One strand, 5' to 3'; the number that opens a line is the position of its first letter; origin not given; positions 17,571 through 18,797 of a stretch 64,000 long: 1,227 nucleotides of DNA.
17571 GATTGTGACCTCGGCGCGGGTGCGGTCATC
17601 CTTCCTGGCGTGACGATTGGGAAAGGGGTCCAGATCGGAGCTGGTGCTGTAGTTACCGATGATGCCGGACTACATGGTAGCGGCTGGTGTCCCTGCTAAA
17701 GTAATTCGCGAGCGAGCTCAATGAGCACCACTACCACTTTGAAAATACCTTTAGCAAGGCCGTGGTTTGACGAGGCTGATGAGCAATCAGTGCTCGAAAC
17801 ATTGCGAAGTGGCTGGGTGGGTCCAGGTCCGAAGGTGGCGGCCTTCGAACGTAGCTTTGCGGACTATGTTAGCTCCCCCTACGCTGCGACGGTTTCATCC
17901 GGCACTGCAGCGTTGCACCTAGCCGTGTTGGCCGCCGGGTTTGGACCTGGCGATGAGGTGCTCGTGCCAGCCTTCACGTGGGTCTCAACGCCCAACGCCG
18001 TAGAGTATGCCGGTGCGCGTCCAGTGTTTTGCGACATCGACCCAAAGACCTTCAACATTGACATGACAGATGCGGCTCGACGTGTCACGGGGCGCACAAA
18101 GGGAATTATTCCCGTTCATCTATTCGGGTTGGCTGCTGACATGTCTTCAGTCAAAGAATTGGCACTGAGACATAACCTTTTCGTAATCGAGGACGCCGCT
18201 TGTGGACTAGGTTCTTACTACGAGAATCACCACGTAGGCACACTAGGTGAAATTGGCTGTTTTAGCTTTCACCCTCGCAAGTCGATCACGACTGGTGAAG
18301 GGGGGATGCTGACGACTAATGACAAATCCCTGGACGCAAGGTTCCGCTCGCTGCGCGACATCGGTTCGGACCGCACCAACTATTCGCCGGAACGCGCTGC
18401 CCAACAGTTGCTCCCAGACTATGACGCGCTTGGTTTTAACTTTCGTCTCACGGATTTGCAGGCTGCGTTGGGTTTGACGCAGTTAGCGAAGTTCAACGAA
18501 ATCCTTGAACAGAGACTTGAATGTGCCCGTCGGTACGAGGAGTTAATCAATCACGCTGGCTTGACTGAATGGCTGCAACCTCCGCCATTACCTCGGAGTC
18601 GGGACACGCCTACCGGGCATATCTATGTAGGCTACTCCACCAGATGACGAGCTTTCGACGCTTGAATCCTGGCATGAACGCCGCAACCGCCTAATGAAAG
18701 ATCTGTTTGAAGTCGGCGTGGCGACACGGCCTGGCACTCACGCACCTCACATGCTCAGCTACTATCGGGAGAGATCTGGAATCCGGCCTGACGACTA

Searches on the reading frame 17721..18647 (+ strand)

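Call 92: search_protein_families(library=pfam, proteins=[window:17721-18647:+], max_evalue=0.00001)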
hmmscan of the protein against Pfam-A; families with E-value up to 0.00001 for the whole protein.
window:17721-18647:+ (308 aa): 2 families
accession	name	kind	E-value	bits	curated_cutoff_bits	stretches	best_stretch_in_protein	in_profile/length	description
PF01041.23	DegT_DnrJ_EryC1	-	3.6e-96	323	19.8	1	17-286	4-265/360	DegT/DnrJ/EryC1/StrS aminotransferase family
PF00155.27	Aminotran_1_2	-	2.9e-11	43.6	19.7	1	39-160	44-187/361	Aminotransferase class I and II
